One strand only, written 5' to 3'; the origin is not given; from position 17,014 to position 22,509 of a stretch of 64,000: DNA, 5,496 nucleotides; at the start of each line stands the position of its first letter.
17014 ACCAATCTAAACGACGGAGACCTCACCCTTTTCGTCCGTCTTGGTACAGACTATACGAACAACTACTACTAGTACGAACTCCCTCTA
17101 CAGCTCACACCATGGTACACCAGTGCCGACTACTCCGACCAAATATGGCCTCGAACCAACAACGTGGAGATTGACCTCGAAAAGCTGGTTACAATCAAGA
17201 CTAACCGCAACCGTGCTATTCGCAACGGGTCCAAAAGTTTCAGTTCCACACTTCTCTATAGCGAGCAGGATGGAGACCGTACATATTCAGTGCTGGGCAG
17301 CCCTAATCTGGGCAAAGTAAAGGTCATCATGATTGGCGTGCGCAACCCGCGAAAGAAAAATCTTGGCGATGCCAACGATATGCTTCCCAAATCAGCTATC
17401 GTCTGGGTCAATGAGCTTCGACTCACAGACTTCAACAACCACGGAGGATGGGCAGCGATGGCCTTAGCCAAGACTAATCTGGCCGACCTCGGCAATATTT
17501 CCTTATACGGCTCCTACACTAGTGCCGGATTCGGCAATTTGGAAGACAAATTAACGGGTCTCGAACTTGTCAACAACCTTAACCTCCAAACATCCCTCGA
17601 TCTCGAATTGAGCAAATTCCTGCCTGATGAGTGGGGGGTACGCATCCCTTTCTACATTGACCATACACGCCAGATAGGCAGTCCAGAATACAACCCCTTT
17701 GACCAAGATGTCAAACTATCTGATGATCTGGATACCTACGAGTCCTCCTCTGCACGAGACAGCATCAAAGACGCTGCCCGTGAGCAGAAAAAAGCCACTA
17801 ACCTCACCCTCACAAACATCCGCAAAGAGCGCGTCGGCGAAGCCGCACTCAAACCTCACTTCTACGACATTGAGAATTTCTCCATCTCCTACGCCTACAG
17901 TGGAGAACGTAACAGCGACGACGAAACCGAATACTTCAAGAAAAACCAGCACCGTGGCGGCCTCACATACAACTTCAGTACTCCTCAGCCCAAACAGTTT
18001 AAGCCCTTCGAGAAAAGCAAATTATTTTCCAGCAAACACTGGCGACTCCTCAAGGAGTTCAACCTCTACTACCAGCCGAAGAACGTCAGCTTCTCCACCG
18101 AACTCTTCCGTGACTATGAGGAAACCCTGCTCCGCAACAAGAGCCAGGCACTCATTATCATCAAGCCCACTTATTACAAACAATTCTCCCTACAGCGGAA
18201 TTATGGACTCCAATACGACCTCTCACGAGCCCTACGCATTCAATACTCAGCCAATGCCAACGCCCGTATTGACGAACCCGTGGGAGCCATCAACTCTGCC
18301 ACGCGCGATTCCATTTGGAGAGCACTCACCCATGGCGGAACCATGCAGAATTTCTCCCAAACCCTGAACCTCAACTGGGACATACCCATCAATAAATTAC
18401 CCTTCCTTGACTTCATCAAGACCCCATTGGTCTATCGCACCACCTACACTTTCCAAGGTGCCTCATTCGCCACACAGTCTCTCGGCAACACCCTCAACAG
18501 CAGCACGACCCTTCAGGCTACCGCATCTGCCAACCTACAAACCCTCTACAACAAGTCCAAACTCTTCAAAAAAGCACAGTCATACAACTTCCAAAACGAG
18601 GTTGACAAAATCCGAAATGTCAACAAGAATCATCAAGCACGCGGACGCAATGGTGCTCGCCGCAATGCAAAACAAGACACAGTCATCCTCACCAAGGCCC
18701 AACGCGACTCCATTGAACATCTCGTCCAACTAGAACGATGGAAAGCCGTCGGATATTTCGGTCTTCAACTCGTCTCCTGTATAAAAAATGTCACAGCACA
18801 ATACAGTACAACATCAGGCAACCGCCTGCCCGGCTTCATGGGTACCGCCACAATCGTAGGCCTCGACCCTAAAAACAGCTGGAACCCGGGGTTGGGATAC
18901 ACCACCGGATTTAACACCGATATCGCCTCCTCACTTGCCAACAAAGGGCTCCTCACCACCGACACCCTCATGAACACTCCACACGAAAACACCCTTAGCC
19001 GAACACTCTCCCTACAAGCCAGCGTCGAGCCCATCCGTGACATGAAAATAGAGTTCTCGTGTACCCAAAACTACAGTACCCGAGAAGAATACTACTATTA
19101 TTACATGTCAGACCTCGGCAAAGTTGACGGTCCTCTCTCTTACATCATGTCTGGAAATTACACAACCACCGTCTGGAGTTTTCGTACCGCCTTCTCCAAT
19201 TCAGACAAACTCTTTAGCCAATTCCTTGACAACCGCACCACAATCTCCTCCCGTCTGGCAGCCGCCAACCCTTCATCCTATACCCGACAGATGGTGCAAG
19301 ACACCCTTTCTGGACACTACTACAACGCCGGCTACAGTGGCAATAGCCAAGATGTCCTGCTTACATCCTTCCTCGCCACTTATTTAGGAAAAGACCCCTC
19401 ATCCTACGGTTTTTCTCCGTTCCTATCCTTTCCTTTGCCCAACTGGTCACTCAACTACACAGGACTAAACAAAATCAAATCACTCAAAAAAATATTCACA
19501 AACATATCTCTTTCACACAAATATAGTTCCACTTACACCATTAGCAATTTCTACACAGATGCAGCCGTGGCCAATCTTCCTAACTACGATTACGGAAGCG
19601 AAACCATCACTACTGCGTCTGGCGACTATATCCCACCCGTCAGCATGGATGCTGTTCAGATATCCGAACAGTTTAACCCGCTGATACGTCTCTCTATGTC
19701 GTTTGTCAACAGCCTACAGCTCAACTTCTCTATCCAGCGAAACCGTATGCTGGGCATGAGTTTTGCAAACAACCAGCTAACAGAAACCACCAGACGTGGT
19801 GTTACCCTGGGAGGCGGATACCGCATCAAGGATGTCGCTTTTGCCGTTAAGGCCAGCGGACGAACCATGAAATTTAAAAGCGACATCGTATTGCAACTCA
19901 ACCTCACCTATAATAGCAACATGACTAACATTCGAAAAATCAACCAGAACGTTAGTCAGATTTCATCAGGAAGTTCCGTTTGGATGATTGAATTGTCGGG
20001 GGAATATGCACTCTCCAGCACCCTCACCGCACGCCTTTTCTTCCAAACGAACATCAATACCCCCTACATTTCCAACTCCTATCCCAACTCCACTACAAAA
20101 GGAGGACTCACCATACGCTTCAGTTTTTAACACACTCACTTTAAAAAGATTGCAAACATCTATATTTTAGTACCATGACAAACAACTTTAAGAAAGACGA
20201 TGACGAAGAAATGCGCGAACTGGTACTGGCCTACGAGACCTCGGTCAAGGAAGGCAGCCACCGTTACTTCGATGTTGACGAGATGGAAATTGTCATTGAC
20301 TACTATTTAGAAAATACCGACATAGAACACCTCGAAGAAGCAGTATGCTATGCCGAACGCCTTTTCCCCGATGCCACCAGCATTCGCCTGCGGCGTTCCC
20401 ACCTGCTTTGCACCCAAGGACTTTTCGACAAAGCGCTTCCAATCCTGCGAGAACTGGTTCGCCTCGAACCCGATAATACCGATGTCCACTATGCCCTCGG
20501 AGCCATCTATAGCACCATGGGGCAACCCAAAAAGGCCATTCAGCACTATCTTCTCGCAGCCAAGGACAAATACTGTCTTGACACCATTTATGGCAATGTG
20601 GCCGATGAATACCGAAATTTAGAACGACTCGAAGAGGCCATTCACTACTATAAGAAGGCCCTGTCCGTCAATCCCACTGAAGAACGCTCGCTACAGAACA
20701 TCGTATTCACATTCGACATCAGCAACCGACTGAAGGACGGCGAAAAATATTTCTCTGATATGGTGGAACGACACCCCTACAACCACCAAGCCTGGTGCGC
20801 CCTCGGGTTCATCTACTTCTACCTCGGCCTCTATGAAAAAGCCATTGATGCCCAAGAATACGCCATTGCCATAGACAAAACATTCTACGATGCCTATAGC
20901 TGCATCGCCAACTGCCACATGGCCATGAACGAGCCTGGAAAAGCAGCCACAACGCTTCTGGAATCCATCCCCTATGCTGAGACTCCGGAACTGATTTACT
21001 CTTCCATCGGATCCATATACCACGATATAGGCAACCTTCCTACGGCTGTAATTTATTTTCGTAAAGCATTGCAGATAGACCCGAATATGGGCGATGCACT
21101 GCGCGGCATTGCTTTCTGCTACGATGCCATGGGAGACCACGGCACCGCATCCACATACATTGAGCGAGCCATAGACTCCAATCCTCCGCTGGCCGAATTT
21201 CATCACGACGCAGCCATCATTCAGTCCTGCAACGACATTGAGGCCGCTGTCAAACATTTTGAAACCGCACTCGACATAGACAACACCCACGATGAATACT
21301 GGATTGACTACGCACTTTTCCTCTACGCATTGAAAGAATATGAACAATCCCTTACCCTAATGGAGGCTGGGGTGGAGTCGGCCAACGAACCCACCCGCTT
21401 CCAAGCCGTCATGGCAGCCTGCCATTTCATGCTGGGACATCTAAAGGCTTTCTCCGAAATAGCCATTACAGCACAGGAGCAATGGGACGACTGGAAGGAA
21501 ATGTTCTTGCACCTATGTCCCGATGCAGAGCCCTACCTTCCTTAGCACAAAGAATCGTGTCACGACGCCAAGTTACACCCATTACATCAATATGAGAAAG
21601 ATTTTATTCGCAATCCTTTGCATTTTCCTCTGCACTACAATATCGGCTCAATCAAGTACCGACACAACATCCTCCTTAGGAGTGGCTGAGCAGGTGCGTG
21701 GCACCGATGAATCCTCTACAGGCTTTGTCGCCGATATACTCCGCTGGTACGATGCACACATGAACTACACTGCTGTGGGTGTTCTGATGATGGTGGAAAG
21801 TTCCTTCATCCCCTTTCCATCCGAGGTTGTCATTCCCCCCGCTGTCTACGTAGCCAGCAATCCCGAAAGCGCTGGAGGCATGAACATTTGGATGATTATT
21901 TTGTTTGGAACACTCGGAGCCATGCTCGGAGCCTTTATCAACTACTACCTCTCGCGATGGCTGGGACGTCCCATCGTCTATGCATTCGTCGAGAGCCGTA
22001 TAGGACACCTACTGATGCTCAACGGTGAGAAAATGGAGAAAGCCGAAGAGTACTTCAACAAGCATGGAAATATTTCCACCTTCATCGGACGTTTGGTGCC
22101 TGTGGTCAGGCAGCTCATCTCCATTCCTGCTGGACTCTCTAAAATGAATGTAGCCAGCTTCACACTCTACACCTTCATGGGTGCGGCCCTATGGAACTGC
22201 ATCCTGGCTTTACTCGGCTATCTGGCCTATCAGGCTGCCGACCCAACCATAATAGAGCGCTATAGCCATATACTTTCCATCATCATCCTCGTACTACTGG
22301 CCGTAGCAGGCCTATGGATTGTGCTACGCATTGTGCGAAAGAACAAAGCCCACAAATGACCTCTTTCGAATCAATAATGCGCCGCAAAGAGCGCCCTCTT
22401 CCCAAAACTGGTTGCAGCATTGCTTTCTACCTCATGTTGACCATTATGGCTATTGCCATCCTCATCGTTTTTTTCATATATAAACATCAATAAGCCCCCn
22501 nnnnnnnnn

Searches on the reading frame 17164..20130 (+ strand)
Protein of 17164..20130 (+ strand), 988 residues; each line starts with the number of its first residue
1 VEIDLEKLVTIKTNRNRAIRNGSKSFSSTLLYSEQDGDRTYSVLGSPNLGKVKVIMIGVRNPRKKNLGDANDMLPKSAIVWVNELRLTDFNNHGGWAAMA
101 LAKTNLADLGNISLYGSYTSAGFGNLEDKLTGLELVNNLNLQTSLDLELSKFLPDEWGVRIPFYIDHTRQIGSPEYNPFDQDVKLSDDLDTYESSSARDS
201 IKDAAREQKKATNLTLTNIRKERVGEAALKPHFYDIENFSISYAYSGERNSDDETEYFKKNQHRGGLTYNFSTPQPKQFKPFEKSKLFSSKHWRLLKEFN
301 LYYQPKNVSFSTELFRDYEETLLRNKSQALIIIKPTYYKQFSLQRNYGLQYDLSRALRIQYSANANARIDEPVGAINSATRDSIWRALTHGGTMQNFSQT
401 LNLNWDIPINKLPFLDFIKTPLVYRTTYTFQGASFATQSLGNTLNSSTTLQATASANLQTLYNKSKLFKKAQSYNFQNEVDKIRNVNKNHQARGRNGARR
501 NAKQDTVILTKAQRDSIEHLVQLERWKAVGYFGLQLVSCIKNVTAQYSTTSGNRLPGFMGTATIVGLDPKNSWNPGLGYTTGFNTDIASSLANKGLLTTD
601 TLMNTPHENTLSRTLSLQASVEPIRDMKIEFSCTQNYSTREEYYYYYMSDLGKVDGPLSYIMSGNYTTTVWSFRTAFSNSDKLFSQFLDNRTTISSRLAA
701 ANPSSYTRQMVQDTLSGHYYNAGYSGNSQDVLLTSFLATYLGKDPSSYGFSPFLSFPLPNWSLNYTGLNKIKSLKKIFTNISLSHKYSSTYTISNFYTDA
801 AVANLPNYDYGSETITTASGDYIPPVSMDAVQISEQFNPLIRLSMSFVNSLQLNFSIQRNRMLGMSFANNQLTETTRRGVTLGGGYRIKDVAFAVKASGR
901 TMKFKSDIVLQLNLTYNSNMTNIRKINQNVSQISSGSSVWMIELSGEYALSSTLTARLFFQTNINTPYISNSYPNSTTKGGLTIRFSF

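Call 20: search_protein_families(library=ncbifam, proteins=[window:17164-20130:+], max_evalue=0.01)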
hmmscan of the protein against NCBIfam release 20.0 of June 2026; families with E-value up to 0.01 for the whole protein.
window:17164-20130:+ (988 aa): 1 family
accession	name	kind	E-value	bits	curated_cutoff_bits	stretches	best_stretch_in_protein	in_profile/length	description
TIGR04189.1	surface_SprA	equivalog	2e-226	755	200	1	1-988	1350-2318/2319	T9SS outer membrane translocon Sov/SprA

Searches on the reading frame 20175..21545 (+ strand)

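Call 18: search_protein_families(library=pfam, proteins=[window:20175-21545:+], max_evalue=0.001)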
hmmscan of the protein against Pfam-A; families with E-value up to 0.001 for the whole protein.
window:20175-21545:+ (456 aa): 23 families
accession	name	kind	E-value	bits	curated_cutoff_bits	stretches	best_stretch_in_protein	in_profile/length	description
PF00515.34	TPR_1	-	2.8e-38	128.6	27.8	4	138-168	3-33/34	Tetratricopeptide repeat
PF07719.23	TPR_2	-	5.9e-38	126.3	27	2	139-168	4-33/34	Tetratricopeptide repeat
PF13181.12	TPR_8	-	1.5e-36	121.8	25.7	3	138-168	3-33/34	Tetratricopeptide repeat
PF14559.12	TPR_19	-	5.6e-33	113.5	25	3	354-416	6-68/68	Tetratricopeptide repeat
PF13428.12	TPR_14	-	1.3e-25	87.6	23.5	1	71-110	4-43/44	Tetratricopeptide repeat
PF13431.12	TPR_17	-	3.1e-25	86.7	24.4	1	92-123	3-34/34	Tetratricopeptide repeat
PF13424.12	TPR_12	-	2.5e-23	82.5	30.1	1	274-334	5-73/77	Tetratricopeptide repeat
PF13414.12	TPR_11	-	1.3e-21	76.5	26.8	1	78-116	4-42/42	TPR repeat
PF13432.12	TPR_16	-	1.2e-18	67.6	32.7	0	76-129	5-58/65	Tetratricopeptide repeat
PF13176.12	TPR_7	-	1.3e-16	59.6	27.9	0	276-308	3-35/36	Tetratricopeptide repeat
PF23914.1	TPR_CcmH_CycH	-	2.2e-15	57.3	42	0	148-226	62-143/158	Cytochrome c-type biogenesis protein H TPR domain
PF13374.12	TPR_10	-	1.6e-11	44.2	27.5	0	137-165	3-31/42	Tetratricopeptide repeat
PF12895.13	ANAPC3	-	2.5e-11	44.1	27.2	0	52-125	4-79/82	Anaphase-promoting complex, cyclosome, subunit 3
PF20308.4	TPR-S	-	7e-09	36.6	27.6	0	56-175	5-97/102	Tetratricopeptide Repeats-Sensor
PF13371.12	TPR_9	-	8.3e-09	35.8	35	0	281-342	4-61/73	Tetratricopeptide repeat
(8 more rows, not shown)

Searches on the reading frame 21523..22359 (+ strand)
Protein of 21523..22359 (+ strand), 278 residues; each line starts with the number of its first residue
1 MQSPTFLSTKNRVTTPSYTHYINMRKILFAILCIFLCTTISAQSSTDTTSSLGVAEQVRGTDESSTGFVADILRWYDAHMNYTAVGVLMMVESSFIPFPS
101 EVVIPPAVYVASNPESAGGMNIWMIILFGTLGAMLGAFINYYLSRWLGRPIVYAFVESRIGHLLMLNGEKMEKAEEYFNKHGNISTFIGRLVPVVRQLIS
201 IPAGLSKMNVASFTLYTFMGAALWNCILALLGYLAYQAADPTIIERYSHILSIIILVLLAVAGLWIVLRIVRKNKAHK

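Call 18: search_protein_families(library=pfam, proteins=[window:21523-22359:+], max_evalue=0.001)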
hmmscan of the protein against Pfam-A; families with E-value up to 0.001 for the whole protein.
window:21523-22359:+ (278 aa): 1 family
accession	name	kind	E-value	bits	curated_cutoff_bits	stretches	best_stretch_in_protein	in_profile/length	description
PF09335.16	VTT_dom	-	1.3e-24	87.5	33.9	1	100-234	3-123/123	VTT domain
